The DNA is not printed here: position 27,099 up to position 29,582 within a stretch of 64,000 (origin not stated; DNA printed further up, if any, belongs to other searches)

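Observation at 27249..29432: Family-B polymerase with intact motifs A/B but degenerate motif C and dead exonuclease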

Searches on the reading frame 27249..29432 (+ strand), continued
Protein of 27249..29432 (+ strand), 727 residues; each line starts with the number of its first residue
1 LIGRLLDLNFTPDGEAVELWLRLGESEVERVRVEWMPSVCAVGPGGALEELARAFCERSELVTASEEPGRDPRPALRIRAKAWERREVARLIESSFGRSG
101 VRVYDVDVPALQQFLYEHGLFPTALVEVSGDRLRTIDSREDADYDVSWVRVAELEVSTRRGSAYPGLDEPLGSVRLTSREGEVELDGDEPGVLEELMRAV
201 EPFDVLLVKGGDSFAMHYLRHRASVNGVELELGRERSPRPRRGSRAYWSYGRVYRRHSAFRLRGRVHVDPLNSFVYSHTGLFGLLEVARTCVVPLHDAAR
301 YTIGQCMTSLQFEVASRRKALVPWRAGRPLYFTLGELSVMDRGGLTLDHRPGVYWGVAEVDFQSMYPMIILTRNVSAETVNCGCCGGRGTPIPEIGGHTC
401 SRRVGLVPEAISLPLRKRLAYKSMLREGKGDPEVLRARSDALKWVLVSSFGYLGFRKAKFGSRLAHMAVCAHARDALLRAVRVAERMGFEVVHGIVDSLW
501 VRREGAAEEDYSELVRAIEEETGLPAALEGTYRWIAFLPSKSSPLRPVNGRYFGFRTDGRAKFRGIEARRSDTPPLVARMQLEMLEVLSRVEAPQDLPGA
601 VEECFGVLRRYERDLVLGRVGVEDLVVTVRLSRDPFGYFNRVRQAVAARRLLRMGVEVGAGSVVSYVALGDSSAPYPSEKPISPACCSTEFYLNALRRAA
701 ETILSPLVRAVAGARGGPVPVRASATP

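Call 23: find_encoding_contigs(protein=P0099, flank=6000, max_places=1)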
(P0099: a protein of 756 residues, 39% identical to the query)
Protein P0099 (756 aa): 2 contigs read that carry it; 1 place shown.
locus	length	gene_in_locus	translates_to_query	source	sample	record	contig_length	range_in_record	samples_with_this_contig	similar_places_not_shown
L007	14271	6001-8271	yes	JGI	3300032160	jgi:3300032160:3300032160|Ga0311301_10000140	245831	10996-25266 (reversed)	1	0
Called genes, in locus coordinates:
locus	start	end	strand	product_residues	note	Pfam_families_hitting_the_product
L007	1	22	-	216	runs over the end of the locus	-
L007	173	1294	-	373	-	-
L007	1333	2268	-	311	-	PF20030:bpMoxR, PF00004:AAA (faint), PF07726:AAA_3, PF07728:AAA_5, PF17863:AAA_lid_2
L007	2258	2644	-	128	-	-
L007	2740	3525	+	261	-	-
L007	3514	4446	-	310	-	PF08818:DUF1801, PF08327:AHSA1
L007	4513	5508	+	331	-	PF08423:Rad51 (weak)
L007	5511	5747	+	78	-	PF26485:DUF8156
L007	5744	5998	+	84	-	PF26485:DUF8156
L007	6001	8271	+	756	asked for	PF00136:DNA_pol_B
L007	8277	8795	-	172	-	-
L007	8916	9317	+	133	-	PF14079:DUF4260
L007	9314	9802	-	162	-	PF13847:Methyltransf_31 (weak)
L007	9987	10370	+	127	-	-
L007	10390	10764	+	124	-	-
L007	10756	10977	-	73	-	-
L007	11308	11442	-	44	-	-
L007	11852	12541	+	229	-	-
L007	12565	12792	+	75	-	-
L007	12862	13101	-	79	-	PF22665:WHD_DUF6293 (faint)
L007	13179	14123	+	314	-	-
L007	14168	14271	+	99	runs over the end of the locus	-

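Call 29: find_homologous_proteins(query=L006:4972-5679:+, max_evalue=0.001)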
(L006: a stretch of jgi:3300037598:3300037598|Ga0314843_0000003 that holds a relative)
Query L006:4972-5679:+ (235 aa): 759 proteins with E <= 0.001 among 3014 candidates; the best 120 are listed.
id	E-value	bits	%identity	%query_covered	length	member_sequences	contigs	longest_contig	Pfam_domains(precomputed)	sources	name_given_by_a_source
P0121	4.6e-144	495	100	100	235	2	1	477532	PF08423.18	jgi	jgi:hypothetical protein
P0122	1.2e-123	429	86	100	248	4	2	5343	PF08423.18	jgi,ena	-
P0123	4.4e-123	427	84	100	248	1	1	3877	PF08423.18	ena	-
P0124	2.7e-121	421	83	99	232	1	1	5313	PF08423.18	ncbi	ncbi:MAG: hypothetical protein ACETVP_05055 [Candidatus Bathyarchaeia archaeon]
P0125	5.6e-121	420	84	99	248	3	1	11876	PF08423.18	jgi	-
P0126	6.1e-121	420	83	100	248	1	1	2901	PF08423.18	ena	-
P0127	7.2e-121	420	82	100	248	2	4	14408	PF08423.18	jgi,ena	jgi:hypothetical protein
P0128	4.2e-120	417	82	99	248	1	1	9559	PF08423.18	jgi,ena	-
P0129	1.3e-119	416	82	100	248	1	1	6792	PF08423.18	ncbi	-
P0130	2.1e-119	415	83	99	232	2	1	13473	PF08423.18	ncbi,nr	ncbi:hypothetical protein GWO13_05685 [Candidatus Bathyarchaeota archaeon]|nr:hypothetical protein [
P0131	4.2e-119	414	81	100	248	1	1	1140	PF08423.18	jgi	-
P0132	4.6e-119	414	82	99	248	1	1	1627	PF08423.18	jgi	-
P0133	1.5e-118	412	80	100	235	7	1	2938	PF08423.18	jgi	jgi:hypothetical protein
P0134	2.6e-118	411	82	99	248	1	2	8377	PF08423.18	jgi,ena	-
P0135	1.9e-117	408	79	100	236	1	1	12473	PF08423.18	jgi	-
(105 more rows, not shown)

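Call 30: find_encoding_contigs(protein=P0023, flank=5000, max_places=1)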
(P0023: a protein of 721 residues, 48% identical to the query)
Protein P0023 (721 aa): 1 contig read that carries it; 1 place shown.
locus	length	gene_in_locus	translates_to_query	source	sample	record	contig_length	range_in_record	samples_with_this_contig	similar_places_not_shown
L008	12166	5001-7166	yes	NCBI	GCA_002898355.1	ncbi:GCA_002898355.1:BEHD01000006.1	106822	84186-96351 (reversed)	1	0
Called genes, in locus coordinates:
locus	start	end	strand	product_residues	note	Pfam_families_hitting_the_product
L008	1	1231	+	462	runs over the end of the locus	PF02878:PGM_PMM_I, PF02879:PGM_PMM_II, PF02880:PGM_PMM_III, PF00408:PGM_PMM_IV (weak)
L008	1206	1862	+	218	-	PF09335:VTT_dom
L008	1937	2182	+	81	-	PF10262:Rdx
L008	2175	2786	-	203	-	PF02581:TMP-TENI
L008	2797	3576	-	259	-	PF05690:ThiG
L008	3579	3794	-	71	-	PF02597:ThiS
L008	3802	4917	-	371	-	PF00890:FAD_binding_2 (weak), PF01266:DAO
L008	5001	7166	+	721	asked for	PF03104:DNA_pol_B_exo1 (weak), PF00136:DNA_pol_B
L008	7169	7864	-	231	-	PF06745:ATPase, PF24336:DUF7504 (weak)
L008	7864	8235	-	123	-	-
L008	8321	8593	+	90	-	-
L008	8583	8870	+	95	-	-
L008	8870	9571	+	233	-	PF06745:ATPase, PF23442:DUF7125, PF07088:GvpD_P-loop, PF24336:DUF7504 (weak)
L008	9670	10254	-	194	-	-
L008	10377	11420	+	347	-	PF00180:Iso_dh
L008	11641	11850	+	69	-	-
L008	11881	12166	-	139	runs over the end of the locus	PF07366:SnoaL, PF12680:SnoaL_2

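Call 31: find_encoding_contigs(protein=P0043, flank=5000, max_places=1)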
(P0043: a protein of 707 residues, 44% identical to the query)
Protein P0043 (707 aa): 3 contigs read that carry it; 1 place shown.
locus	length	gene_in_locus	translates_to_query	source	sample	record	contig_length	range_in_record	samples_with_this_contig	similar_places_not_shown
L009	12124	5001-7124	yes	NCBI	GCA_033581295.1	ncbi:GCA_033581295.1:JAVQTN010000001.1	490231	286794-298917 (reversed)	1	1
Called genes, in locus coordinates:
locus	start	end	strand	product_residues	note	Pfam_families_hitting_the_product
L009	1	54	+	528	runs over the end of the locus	PF01921:tRNA-synt_1f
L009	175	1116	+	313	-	PF02475:TRM5-TYW2_MTfase (weak), PF05050:Methyltransf_21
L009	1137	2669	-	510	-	PF00437:T2SSE (weak)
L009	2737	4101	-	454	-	PF01040:UbiA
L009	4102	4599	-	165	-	PF01243:PNPOx_N, PF12900:Pyridox_ox_2, PF16242:Pyrid_ox_like (weak)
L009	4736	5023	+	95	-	PF26485:DUF8156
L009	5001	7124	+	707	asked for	PF00136:DNA_pol_B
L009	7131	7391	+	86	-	PF05402:PqqD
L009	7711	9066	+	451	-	PF00449:Urease_alpha (faint), PF07969:Amidohydro_3 (weak), PF01979:Amidohydro_1, PF12890:DHOase, PF07969:Amidohydro_3 (weak)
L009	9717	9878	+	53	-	-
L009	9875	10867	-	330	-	PF00288:GHMP_kinases_N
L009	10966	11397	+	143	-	PF01951:Archease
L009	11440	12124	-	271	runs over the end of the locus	PF08003:Methyltransf_9 (weak), PF01209:Ubie_methyltran (weak), PF13489:Methyltransf_23, PF13847:Methyltransf_31, PF08241:Methyltransf_11, PF08242:Methyltransf_12, PF13649:Methyltransf_25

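Call 32: find_encoding_contigs(protein=P0015, flank=5000, max_places=1)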
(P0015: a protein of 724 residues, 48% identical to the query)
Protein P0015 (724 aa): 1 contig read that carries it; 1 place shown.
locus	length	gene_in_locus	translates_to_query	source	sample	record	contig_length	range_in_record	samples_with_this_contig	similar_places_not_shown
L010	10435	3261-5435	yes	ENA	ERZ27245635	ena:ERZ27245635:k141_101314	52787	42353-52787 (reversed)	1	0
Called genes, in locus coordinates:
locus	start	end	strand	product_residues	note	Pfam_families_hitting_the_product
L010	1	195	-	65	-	?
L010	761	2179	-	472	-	PF03796:DnaB_C (faint), PF06745:ATPase, PF23442:DUF7125 (faint)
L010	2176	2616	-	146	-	-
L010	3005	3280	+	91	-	PF26485:DUF8156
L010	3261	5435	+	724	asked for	PF03104:DNA_pol_B_exo1 (weak), PF00136:DNA_pol_B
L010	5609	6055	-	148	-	PF01850:PIN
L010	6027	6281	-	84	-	PF04014:MazE_antitoxin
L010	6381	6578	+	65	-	-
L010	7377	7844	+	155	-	-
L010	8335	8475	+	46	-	-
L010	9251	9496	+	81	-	PF04014:MazE_antitoxin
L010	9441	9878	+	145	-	PF01850:PIN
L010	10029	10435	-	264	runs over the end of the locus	PF01946:Thi4, PF00890:FAD_binding_2 (faint), PF01266:DAO (weak), PF01494:FAD_binding_3 (weak), PF07992:Pyr_redox_2 (weak), PF12831:FAD_oxidored, PF13450:NAD_binding_8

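Call 59: predict_structure(alignment_id=A1)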
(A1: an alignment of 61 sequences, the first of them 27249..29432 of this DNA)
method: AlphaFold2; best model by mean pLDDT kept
length: 727 residues; sequences in the alignment: 61
mean_pLDDT: 91.1   pTM: 0.89
mean pLDDT of the five models: 91.1, 90.9, 90.0, 88.8, 88.5
residues with pLDDT >= 90: 568; 70-90: 129; 50-70: 19; < 50: 11
segments of 3 or more residues with pLDDT < 50: 717-727
pLDDT, mean of each block of 10 residues (from residue 1): 96 94 92 96 95 95 89 95 95 93 96 97 96 95 93 95 88 96 96 97 96 94 96 88 84 89 95 93 98 96 92 95 78 70 62 92 92 94 87 89 94 96 92 96 91 82 89 92 95 85 93 97 93 92 79 92 93 96 97 93 98 96 96 94 95 92 95 91 92 97 92 58 30
secondary structure, 60 per line:
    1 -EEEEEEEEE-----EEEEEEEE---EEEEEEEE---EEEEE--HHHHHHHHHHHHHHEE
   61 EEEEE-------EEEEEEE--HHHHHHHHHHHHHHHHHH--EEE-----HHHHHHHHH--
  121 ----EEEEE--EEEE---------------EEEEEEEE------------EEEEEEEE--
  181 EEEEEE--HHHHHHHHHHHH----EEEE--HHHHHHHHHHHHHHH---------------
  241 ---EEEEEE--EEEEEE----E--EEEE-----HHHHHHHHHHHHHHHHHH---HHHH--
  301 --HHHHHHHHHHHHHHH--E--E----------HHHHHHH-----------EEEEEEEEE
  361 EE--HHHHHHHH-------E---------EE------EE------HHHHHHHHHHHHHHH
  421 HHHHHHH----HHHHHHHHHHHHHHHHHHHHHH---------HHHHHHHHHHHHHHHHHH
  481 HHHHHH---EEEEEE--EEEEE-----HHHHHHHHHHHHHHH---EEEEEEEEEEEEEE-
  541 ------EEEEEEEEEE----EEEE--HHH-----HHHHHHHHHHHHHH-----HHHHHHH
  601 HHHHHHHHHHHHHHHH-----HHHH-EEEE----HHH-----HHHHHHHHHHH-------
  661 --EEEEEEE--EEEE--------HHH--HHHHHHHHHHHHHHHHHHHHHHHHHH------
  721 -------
elements in order (helices of 4 or more, strands of 3 or more residues): E2-10 E16-23 E27-34 E38-42 H45-58 E59-65 E73-79 H82-99 E102-104 H110-118 E125-129 E132-135 E151-158 E171-178 E181-186 H189-200 E205-208 H211-225 E244-249 E252-257 E265-268 H274-291 H295-298 H303-317 H334-340 E352-362 H365-372 H406-427 H432-453 H463-486 E490-495 E498-502 H508-522 E526-539 E547-556 E561-564 H575-588 H594-616 H622-625 E627-630 H643-653 E663-669 E672-675 H689-714

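Call 61: fold_search(model_id=the predicted structure, library=pdb)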
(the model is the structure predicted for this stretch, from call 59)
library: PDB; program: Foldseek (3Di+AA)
matches with E <= 10: 1473; with E <= 0.001: 269
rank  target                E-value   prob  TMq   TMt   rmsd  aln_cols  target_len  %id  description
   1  2xhb_A                2.0e-39  1.00  0.65  0.64   6.7       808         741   20  Crystal structure of DNA polymerase from Thermococcus gorgonarius in complex with hypoxanthine-containing DNA (released 2010-07-21)
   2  9mye_A                3.6e-39  1.00  0.77  0.75   5.4       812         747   20  C28 Polymerase Incorporating RNA, n+1 (released 2025-12-17)
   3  4k8z_A                4.1e-39  1.00  0.76  0.73   6.0       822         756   20  KOD Polymerase in binary complex with dsDNA (released 2013-06-26)
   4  6wya_A                5.9e-39  1.00  0.77  0.74   5.2       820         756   20  RTX (Reverse Transcription Xenopolymerase) in complex with a DNA duplex and dAMPNPP (released 2020-08-19)
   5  4k8x_A                1.0e-38  1.00  0.76  0.73   6.1       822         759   19  Binary complex of 9N DNA polymerase in the replicative state (released 2013-06-26)
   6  7om3_A                1.6e-38  1.00  0.77  0.74   5.2       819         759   20  Crystal structure of KOD DNA Polymerase in a binary complex with Hypoxanthine containing template (released 2021-10-13)
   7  5vu9_A                1.6e-38  1.00  0.76  0.73   5.5       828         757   20  TNA polymerase, translocated product (released 2017-12-06)
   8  7rsu_A                2.3e-38  1.00  0.76  0.73   5.1       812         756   20  TNA polymerase, n+2 product (released 2021-10-27)
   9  7b0h_F                2.5e-38  1.00  0.69  0.66   6.8       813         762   20  TgoT_6G12 Ternary complex (released 2021-01-13)
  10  5mdn_A                2.6e-38  1.00  0.72  0.69   5.8       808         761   21  Structure of the family B DNA polymerase from the hyperthermophilic archaeon Pyrobaculum calidifontis (released 2016-12-14)
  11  5vu6_A                2.9e-38  1.00  0.76  0.73   5.2       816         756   20  TNA polymerase binary complex with primer/template duplex (released 2017-12-06)
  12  8s84_A                3.4e-38  1.00  0.76  0.74   5.1       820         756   20  KOD-H4 DNA polymerase mutant in a ternary complex with DNA/DNA and non-hydrolyzable triphosphate (released 2024-11-13)
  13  9en0_A                3.4e-38  1.00  0.66  0.64   7.9       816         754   20  KOD-H4 DNA polymerase mutant in a unproductive binary complex with DNA:DNA containing six HNA nucleotides (released 2025-09-24)
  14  7tqw_A                4.6e-38  1.00  0.77  0.74   5.0       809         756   21  Kod RSGA incorporating PMT, n+2 (released 2022-08-31)
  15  4flu_A                6.2e-38  1.00  0.65  0.63   7.5       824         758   20  Pyrococcus abyssi B family DNA polymerase bound to a dsDNA, in edition mode (released 2012-08-29)
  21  4flt_A                2.0e-37  1.00  0.66  0.64   7.3       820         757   20  Pyrococcus abyssi B family DNA polymerase bound to a dsDNA, in edition mode (released 2012-08-29)
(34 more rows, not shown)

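Call 64: search_protein_families(library=ncbifam, proteins=[L006:4972-5679:+, L007:4513-5508:+], max_evalue=0.01)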
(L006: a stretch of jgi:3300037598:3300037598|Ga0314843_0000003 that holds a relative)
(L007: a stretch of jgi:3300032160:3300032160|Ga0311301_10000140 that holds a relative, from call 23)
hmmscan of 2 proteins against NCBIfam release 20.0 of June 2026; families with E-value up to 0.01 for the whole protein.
L006:4972-5679:+ (235 aa): 5 families
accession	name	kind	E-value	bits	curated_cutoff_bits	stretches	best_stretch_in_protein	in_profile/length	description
NF003301.0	PRK04301.1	equivalog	1.8e-16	60.2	259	1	41-161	115-235/316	DNA repair and recombination protein RadA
TIGR02236.1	recomb_radA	equivalog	3.2e-16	59.6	361.15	1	41-162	110-232/311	DNA repair and recombination protein RadA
TIGR02238.1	recomb_DMC1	equivalog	1.1e-13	51.1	447.7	1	41-162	110-231/314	meiotic recombinase Dmc1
TIGR02239.1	recomb_RAD51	equivalog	1.8e-12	47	478.05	1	41-160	110-228/316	DNA repair protein RAD51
TIGR02237.1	recomb_radB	equivalog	6.4e-05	22.9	172.4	1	62-215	41-194/210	DNA repair and recombination protein RadB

L007:4513-5508:+ (331 aa): 4 families
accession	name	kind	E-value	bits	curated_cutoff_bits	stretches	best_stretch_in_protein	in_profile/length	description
TIGR02238.1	recomb_DMC1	equivalog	4.4e-07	29.4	447.7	1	137-231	111-205/314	meiotic recombinase Dmc1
NF003301.0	PRK04301.1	equivalog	2e-06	27.2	259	1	138-302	117-273/316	DNA repair and recombination protein RadA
TIGR02236.1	recomb_radA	equivalog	4.1e-05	23.1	361.15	1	136-302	110-269/311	DNA repair and recombination protein RadA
TIGR02239.1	recomb_RAD51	equivalog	0.00069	18.8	478.05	1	139-226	113-200/316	DNA repair protein RAD51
